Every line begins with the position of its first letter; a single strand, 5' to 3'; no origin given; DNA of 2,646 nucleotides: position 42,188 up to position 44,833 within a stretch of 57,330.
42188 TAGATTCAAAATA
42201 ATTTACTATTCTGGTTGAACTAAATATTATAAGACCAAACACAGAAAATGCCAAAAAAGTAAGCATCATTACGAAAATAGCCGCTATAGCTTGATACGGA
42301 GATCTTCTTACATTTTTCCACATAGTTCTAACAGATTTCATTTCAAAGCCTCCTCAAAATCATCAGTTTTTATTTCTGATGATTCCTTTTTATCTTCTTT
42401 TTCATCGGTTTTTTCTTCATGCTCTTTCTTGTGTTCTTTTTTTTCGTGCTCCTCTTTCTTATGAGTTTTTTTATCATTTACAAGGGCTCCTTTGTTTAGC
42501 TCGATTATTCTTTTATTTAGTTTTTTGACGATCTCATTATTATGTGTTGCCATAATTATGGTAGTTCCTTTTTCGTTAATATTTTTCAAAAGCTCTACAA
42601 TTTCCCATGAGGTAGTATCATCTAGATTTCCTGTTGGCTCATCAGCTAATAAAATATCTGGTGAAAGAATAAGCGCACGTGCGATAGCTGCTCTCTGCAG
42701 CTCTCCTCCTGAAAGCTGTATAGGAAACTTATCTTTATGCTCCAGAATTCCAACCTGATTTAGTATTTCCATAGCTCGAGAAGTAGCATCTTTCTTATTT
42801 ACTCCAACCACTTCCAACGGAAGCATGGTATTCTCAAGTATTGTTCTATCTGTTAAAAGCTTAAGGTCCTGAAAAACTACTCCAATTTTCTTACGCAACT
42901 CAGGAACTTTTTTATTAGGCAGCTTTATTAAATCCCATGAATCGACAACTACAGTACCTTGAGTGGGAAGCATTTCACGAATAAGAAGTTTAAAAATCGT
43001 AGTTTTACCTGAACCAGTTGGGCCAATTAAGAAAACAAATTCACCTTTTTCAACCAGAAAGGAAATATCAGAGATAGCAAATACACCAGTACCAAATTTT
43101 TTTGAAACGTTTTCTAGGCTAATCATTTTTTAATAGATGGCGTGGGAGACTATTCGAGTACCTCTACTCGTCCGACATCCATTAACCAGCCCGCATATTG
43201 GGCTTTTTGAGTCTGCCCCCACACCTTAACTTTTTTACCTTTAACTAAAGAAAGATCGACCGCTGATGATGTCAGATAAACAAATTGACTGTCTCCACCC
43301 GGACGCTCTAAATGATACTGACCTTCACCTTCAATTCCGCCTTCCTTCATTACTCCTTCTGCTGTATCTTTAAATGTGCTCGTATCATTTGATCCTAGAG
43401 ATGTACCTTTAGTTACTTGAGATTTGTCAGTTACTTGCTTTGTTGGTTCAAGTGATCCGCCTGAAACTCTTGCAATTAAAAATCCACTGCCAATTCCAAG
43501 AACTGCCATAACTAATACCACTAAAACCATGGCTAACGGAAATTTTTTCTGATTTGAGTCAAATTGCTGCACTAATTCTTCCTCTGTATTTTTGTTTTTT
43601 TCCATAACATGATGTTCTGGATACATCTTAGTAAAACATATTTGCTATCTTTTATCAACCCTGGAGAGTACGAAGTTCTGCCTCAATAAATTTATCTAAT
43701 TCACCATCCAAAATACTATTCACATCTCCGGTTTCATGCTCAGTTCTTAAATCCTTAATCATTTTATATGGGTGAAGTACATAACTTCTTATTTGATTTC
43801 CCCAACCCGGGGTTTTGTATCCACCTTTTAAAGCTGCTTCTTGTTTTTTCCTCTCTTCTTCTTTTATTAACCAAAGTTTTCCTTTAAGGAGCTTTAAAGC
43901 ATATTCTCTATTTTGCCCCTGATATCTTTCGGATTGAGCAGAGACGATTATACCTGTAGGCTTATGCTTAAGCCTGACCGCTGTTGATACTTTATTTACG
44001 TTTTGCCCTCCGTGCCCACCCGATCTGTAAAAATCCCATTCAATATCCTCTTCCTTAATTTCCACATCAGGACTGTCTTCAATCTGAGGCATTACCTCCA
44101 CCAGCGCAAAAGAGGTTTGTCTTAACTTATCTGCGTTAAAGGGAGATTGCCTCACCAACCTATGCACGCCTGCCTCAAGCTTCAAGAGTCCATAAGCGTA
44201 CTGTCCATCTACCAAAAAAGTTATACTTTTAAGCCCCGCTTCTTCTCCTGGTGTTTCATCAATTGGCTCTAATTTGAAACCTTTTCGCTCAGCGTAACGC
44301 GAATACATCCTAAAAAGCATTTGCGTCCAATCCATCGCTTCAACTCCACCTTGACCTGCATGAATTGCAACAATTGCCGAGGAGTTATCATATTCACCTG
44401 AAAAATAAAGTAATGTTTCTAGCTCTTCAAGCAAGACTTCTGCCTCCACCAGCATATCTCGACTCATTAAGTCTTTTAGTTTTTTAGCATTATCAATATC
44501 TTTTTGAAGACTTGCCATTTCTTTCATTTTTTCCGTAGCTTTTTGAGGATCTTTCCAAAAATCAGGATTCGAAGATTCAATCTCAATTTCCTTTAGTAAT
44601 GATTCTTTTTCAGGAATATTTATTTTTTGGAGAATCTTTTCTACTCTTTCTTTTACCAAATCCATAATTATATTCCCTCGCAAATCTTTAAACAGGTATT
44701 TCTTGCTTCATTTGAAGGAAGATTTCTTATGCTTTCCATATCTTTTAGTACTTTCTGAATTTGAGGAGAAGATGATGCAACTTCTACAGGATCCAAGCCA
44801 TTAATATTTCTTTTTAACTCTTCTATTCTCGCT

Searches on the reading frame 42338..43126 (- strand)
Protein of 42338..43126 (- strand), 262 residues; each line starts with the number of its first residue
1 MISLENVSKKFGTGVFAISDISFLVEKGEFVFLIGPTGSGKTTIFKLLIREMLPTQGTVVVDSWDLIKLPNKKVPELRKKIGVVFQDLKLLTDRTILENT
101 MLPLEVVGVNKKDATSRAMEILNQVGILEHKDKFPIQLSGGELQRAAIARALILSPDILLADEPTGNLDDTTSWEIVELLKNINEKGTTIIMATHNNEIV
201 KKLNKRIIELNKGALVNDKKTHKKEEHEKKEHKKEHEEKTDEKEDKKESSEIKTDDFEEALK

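Call 7: search_protein_families(library=pfam, proteins=[window:42338-43126:-], max_evalue=0.001)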
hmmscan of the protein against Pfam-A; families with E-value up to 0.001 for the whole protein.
window:42338-43126:- (262 aa): 10 families
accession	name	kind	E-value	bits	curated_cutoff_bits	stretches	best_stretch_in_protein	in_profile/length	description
PF00005.33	ABC_tran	-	1.1e-33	117.2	25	1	19-165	2-136/137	ABC transporter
PF13304.12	AAA_21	-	4.2e-07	30.8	27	1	137-200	237-303/304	AAA domain, putative AbiEii toxin, Type IV TA system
PF20720.3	nSTAND3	-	3e-06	27.5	27.2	1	24-62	13-52/155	Novel STAND NTPase 3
PF13175.12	AAA_15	-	4e-06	27.1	32.1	1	30-254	25-173/374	AAA ATPase domain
PF02463.25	SMC_N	-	6.6e-06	26.1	40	0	109-205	113-207/220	RecF/RecN/SMC N terminal domain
PF25199.1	nSTAND_NTPase5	-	4.9e-05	23.6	34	0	27-91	40-108/145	Novel STAND NTPase 5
PF00270.35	DEAD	-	0.00016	21.9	26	1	26-61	12-49/167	DEAD/DEAH box helicase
PF13401.12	AAA_22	-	0.00028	21.6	27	0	29-144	6-72/130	AAA domain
PF00004.35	AAA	-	0.00078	20.3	21.2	0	31-86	1-51/131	ATPase family associated with various cellular activities (AAA)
PF06414.18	Zeta_toxin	-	0.00091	19.2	22.3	0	30-63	18-51/199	Zeta toxin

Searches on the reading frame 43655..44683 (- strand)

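Call 7: search_protein_families(library=pfam, proteins=[window:43655-44683:-], max_evalue=0.001)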
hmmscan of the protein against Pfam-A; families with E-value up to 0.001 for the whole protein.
window:43655-44683:- (342 aa): 3 families
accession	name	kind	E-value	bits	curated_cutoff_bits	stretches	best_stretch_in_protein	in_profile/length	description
PF03462.23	PCRF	-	2e-46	158.7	24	1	81-195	80-194/194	PCRF domain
PF00472.26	RF-1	-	1.5e-35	122.1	35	1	205-313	3-116/116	RF-1 domain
PF02388.22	FemAB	-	0.00056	19.3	24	1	11-99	241-329/406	FemAB family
